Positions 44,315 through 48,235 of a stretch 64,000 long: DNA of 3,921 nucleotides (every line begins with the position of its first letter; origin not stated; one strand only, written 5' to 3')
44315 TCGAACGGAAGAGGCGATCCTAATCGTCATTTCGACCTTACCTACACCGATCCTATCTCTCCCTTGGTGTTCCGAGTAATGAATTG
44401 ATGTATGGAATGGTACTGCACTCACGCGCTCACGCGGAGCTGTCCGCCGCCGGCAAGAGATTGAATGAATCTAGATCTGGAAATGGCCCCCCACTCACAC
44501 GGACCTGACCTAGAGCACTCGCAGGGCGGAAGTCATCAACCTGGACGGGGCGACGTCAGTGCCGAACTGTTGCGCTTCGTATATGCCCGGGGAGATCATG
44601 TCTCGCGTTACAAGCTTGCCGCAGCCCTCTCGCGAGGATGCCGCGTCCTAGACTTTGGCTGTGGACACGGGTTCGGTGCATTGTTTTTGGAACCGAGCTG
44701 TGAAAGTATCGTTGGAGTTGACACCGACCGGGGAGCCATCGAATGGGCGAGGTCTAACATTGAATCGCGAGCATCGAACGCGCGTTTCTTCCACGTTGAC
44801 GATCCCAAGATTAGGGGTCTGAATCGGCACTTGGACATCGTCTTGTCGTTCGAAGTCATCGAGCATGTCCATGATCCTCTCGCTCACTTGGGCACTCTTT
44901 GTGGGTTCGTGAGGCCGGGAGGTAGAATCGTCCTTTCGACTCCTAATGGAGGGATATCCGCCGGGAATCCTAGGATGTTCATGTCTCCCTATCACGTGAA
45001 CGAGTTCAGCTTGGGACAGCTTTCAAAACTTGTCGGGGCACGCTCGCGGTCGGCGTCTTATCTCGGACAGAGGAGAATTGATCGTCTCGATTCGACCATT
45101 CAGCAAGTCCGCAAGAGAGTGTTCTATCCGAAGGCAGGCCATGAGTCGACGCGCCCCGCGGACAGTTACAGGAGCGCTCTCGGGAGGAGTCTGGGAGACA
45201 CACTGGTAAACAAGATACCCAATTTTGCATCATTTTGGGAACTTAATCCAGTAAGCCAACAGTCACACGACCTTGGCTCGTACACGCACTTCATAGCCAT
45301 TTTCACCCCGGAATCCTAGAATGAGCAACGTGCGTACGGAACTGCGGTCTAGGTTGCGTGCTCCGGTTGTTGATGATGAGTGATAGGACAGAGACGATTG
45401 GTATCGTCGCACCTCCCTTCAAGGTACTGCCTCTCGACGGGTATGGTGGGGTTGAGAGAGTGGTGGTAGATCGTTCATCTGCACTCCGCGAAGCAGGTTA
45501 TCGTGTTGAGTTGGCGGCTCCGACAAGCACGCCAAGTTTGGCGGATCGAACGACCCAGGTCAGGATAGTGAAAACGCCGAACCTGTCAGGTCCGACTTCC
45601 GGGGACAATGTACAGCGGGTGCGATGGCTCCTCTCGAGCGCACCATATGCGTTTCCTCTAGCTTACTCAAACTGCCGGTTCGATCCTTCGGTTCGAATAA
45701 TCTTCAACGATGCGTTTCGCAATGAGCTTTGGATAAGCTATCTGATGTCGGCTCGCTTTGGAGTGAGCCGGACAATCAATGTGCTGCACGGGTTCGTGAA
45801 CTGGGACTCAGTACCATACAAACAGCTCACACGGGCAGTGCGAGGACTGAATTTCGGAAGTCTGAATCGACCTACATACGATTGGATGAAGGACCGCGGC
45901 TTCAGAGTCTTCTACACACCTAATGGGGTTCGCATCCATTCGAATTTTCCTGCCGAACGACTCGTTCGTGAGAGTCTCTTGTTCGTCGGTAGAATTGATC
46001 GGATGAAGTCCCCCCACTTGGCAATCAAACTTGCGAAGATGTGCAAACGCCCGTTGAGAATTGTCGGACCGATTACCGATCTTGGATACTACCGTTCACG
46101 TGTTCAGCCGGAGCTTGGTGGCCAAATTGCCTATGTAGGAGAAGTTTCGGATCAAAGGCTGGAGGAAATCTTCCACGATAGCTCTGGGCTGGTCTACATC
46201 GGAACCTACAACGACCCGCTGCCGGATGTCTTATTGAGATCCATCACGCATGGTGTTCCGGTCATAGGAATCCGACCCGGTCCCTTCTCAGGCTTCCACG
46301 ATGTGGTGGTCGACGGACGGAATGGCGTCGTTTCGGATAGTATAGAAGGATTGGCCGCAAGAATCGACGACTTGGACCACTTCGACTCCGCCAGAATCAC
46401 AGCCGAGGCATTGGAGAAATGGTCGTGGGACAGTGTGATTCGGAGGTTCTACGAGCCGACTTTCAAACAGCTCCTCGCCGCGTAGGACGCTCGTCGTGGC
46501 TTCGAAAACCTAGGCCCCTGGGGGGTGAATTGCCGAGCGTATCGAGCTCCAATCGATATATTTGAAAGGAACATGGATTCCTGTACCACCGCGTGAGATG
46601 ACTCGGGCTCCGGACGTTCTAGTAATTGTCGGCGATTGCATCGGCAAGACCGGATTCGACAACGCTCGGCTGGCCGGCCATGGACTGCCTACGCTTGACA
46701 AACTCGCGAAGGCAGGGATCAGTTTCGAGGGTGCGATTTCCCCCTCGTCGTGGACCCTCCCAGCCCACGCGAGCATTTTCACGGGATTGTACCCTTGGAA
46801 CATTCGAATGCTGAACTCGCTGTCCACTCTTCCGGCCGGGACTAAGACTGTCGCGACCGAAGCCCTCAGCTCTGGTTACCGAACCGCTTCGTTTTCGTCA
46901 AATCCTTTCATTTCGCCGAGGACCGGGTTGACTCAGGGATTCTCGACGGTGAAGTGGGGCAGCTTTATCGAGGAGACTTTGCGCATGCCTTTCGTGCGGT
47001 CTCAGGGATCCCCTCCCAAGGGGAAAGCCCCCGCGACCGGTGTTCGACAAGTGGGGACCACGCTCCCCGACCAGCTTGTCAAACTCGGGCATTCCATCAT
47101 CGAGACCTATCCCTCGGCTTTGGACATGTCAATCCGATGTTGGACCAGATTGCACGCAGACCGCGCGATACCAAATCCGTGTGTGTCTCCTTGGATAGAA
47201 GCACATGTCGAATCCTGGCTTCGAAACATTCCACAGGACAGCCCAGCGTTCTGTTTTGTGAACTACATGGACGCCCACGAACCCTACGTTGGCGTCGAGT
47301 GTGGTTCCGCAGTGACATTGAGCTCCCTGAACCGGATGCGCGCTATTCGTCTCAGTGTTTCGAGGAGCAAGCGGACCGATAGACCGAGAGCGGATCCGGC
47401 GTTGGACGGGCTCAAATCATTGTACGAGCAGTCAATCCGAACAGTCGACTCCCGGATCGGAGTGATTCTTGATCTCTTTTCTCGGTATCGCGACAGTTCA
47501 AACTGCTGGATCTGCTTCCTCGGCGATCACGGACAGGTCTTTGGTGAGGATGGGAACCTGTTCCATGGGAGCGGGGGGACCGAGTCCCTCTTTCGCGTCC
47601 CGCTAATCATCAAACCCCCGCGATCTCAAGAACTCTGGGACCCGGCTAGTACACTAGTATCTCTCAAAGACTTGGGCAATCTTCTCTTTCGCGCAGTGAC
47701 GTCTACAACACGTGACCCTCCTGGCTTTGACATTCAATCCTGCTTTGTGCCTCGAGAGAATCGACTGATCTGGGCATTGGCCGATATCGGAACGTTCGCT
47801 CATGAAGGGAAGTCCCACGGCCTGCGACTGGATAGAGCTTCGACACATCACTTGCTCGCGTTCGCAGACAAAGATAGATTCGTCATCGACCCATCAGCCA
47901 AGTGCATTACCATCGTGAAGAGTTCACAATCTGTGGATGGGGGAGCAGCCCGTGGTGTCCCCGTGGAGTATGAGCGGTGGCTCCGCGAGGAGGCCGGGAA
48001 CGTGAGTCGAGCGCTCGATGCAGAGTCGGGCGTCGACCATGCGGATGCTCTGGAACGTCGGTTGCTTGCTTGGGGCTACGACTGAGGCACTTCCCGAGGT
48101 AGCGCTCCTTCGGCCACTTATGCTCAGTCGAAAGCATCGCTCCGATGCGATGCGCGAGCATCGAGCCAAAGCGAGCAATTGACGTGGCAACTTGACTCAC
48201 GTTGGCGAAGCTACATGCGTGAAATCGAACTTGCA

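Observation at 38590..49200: Lower-GC glycosylation island flanked by toxin-antitoxin modules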

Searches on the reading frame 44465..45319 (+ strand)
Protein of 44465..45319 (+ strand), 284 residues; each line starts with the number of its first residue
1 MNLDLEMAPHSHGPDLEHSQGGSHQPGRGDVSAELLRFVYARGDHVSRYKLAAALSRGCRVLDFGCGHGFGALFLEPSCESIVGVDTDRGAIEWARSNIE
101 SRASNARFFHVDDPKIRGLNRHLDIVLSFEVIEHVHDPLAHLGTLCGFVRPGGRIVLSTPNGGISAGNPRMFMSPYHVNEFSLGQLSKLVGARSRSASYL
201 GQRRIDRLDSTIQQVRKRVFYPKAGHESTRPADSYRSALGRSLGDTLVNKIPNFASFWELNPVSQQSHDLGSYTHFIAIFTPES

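Call 6: search_protein_families(library=pfam, proteins=[window:44465-45319:+], max_evalue=0.01)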
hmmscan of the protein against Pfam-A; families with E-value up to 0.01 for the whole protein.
window:44465-45319:+ (284 aa): 10 families
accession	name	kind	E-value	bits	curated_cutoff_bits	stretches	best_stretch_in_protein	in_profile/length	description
PF13489.12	Methyltransf_23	-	1.1e-19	71.3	27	1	51-189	16-153/164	Methyltransferase domain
PF08241.18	Methyltransf_11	-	9.2e-13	49.1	21.2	1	62-157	1-95/95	Methyltransferase domain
PF13847.12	Methyltransf_31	-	2e-12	47.5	27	1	56-161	2-113/145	Methyltransferase domain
PF13649.12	Methyltransf_25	-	2.4e-12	47.8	27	1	61-153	1-97/97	Methyltransferase domain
PF08242.18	Methyltransf_12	-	2.5e-10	41.4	30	1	62-155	1-98/98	Methyltransferase domain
PF06325.19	PrmA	-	3e-06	27.4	22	1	53-158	157-259/296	Ribosomal protein L11 methyltransferase (PrmA)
PF05175.20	MTS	-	7.4e-06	26.2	23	1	58-127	32-103/170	Methyltransferase small domain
PF02353.26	CMAS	-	0.00053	19.8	27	1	53-157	58-164/273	Mycolic acid cyclopropane synthetase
PF03848.20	TehB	-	0.0017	18.3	20.4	1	52-132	25-105/193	Tellurite resistance protein TehB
PF08003.17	Methyltransf_9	-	0.0027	17.2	23.8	1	57-159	115-219/315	Protein of unknown function (DUF1698)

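Call 48: search_protein_families(library=ncbifam, proteins=[window:44465-45319:+], max_evalue=0.001)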
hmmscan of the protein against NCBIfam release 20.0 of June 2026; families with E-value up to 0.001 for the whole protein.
window:44465-45319:+ (284 aa): 23 families
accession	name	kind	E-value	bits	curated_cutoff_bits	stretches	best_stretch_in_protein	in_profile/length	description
TIGR01983.1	UbiG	equivalog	1.9e-14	53.5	102.95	1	36-164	28-158/228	bifunctional 2-polyprenyl-6-hydroxyphenol methylase/3-demethylubiquinol 3-O-methyltransferase UbiG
NF045667.1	MTase_DVU1556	equivalog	1e-07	31.7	155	1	52-158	17-120/213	DVU_1556 family methyltransferase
TIGR00452.1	TIGR00452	equivalog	2.1e-07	30.1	275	1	57-159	117-221/316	tRNA 5-methoxyuridine(34)/uridine 5-oxyacetic acid(34) synthase CmoB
TIGR04345.1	ovoA_Cterm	equivalog_domain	3.4e-07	30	170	1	97-160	109-172/242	putative 4-mercaptohistidine N1-methyltransferase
NF041536.1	ArsM_DUF2284_UU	exception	5.3e-07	28.3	575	1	55-158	74-181/459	arsenite methyltransferase/DUF2284 domain selenoprotein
TIGR04290.1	meth_Rta_06860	hypoth_equivalog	6.7e-07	29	300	1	57-146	49-139/226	TIGR04290 family methyltransferase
NF041537.1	ArsM_AhpD_UU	exception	1.2e-06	27.6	510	1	54-158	73-181/345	arsenite methyltransferase/AhpD domain selenoprotein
NF043040.1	corrin_prot_MT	hypoth_equivalog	2.6e-06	27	180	1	50-157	33-147/216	corrinoid protein-associated methyltransferase CpaM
NF008264.0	PRK11036.1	equivalog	2.9e-06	26.9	366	1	56-157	43-147/261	tRNA uridine 5-oxyacetic acid(34) methyltransferase CmoM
NF011650.0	PRK15068.1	equivalog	6.4e-06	25.3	209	1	58-159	123-227/324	tRNA 5-methoxyuridine(34)/uridine 5-oxyacetic acid(34) synthase CmoB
NF004851.0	PRK06202.1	equivalog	1.3e-05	24.7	243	1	47-137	50-144/237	hypothetical protein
TIGR02021.1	BchM-ChlM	equivalog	1.5e-05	24.5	158.9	1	55-137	52-135/218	magnesium protoporphyrin IX methyltransferase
NF047649.1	MTase_UXPK_star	exception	1.6e-05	24.1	460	1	55-158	75-182/283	methyltransferase/UXPK-star double selenoprotein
NF008823.0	PRK11873.1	subfamily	2.3e-05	24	263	1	52-158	72-182/272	arsenite methyltransferase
TIGR02072.1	BioC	equivalog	2.9e-05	24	184.95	1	59-159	36-134/244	malonyl-ACP O-methyltransferase BioC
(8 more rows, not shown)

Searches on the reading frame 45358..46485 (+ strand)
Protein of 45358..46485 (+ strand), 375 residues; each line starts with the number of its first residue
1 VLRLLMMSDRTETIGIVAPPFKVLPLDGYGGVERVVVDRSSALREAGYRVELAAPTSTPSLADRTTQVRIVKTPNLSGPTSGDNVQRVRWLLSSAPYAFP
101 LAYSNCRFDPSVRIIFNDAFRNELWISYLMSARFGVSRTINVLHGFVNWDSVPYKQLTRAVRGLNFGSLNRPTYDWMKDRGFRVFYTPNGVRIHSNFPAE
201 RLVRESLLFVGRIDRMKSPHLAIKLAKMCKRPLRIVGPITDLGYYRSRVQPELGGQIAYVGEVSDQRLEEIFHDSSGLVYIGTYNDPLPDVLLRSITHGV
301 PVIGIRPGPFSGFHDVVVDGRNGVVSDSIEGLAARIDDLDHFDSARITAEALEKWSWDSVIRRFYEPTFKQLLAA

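Call 6: search_protein_families(library=pfam, proteins=[window:45358-46485:+], max_evalue=0.01)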
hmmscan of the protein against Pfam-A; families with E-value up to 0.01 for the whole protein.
window:45358-46485:+ (375 aa): 2 families
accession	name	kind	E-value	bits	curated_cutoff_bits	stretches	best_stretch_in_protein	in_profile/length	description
PF00534.26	Glycos_transf_1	-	4.3e-10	39.8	26.4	1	205-339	16-155/172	Glycosyl transferases group 1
PF13439.12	Glyco_transf_4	-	1.2e-05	25.8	28.5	1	29-91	1-64/170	Glycosyltransferase Family 4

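Call 48: search_protein_families(library=ncbifam, proteins=[window:45358-46485:+], max_evalue=0.001)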
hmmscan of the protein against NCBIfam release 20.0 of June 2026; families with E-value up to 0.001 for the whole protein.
window:45358-46485:+ (375 aa): 2 families
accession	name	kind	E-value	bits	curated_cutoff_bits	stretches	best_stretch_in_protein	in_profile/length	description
NF041010.1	glycosy_Agl16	equivalog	2.4e-09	36.6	575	1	186-363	160-343/352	glycosylation protein Agl16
NF007396.0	PRK09922.1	equivalog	0.00049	19.1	385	0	205-369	183-347/361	lipopolysaccharide 1,6-galactosyltransferase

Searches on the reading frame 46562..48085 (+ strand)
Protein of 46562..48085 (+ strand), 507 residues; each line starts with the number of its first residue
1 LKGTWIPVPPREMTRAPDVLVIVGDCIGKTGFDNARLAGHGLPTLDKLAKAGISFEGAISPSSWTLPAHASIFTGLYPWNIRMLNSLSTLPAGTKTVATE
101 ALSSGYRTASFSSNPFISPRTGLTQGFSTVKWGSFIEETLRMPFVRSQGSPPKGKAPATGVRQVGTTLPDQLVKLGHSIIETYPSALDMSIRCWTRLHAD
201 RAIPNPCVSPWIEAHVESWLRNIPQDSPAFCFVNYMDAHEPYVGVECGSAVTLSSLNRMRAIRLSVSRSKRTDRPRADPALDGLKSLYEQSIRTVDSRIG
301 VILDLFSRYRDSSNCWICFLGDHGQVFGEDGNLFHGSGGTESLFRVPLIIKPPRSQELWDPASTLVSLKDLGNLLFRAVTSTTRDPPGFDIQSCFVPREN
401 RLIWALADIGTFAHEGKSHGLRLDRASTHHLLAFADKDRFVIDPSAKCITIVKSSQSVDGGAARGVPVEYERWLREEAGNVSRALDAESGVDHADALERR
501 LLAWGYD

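Call 6: search_protein_families(library=pfam, proteins=[window:46562-48085:+], max_evalue=0.01)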
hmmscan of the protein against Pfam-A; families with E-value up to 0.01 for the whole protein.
window:46562-48085:+ (507 aa): 2 families
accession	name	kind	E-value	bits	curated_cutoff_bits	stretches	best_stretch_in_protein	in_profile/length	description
PF00884.28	Sulfatase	-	1.7e-18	67.4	25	1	17-371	1-291/301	Sulfatase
PF01663.27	Phosphodiest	-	8.9e-06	26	23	1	20-78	2-57/342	Type I phosphodiesterase / nucleotide pyrophosphatase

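Call 48: search_protein_families(library=ncbifam, proteins=[window:46562-48085:+], max_evalue=0.001)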
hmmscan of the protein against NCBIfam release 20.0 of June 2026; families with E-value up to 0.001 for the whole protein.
window:46562-48085:+ (507 aa): 5 families
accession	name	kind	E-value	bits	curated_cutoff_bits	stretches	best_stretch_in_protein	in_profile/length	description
NF010322.0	PRK13759.1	equivalog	3.1e-17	62.3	481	2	284-371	266-355/486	arylsulfatase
TIGR03417.1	chol_sulfatase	equivalog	5.9e-15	55.1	433.45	2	287-365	254-334/500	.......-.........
NF045661.1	HdlasePehA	equivalog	7.9e-11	41.2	900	1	18-109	4-95/506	phosphoric/sulfuric ester hydrolase PehA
NF038075.1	fam_STM4013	hypoth_equivalog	1.1e-10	41.4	250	1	221-347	164-255/261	STM4013/SEN3800 family hydrolase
NF052527.1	Mn_arylsulf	exception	2.2e-07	30.2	850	0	223-355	211-333/479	manganese-dependent arylsulfatase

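Call 49: search_solved_structures(query=window:46562-48085:+, max_evalue=0.01, show_alignments=1)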
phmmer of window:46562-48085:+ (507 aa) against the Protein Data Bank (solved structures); distinct sequences matched with E-value up to 0.01: 39.
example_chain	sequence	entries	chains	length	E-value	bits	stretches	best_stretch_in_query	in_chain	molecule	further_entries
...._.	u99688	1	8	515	1.1e-08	37.6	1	287-354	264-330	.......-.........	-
7pth_A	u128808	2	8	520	3e-08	36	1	287-354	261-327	Choline sulfatase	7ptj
4uph_A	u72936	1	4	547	5.1e-08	35.3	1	15-112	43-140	SULFATASE (SULFURIC ESTER HYDROLASE) PROTEIN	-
6g5z_A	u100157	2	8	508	1.2e-07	34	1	287-354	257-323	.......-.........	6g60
6b0k_A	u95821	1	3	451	2.4e-07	33.1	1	16-89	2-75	Iota-carrageenan sulfatase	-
6bia_A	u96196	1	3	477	2.5e-07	33.1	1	15-89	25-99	Sulfatase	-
6b0j_A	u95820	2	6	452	2.5e-07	33.1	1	16-89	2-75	Iota-carrageenan sulfatase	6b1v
4upk_A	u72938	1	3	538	6e-07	31.8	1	5-111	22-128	PHOSPHONATE MONOESTER HYDROLASE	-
3ed4_A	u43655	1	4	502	7.5e-07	31.5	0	14-92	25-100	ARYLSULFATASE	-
6hhm_A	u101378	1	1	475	4.5e-06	28.9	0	287-353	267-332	Arylsulfatase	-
5g2v_A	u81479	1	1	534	5.4e-06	28.6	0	9-122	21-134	N-ACETYLGLUCOSAMINE-6-SULFATASE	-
2qzu_A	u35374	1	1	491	6e-06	28.5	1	42-88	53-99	Putative sulfatase yidJ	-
7oz8_AAA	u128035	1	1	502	8.1e-06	28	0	285-390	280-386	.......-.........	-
2vqr_A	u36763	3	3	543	9.4e-06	27.8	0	41-91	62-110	PUTATIVE SULFATASE | Multifunctional alkaline phosphatase superfamily protein pRL90232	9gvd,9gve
6pt6_B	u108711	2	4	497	1.6e-05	27.1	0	286-356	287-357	exo-2S-iota carrageenan S1 sulfatase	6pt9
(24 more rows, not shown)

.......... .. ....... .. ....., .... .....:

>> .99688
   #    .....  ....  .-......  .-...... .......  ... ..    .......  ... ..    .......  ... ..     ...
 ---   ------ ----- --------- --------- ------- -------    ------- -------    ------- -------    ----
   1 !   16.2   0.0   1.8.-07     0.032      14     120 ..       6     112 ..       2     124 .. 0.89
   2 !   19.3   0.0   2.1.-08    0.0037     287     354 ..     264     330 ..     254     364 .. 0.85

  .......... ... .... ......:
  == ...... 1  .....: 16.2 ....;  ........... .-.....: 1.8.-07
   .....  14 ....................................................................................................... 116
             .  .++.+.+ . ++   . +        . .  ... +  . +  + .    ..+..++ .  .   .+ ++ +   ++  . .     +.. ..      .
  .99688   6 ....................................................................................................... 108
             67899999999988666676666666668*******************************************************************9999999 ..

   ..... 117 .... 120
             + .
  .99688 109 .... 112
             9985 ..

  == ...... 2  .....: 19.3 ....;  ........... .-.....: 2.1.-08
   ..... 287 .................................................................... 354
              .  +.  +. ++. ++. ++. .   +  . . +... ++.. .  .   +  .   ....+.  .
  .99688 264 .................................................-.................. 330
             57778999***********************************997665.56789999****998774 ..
